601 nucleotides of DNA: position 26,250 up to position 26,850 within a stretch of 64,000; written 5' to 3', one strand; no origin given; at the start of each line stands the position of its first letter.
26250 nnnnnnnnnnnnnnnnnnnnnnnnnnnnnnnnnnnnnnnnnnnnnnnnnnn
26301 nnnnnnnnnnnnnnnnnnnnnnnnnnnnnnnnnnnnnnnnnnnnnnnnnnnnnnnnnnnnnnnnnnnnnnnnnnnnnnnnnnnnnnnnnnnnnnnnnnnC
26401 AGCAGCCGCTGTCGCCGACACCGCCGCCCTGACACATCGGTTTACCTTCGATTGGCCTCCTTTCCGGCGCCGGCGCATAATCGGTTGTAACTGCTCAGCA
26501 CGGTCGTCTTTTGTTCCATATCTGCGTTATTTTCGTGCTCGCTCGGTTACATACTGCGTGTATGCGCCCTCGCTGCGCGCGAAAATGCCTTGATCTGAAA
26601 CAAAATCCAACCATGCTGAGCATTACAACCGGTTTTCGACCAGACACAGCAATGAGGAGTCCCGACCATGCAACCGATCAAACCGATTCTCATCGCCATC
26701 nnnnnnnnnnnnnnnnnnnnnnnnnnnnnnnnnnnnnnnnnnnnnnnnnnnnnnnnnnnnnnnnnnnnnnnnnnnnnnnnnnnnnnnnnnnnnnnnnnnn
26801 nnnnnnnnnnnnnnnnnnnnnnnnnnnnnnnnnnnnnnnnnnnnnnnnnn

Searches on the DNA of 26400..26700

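Call 70: search_rna_families(source=window, start=26400, end=26700, threshold=evalue, max_evalue=1)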
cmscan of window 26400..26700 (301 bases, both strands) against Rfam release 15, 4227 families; matches with E-value up to 1: 0.
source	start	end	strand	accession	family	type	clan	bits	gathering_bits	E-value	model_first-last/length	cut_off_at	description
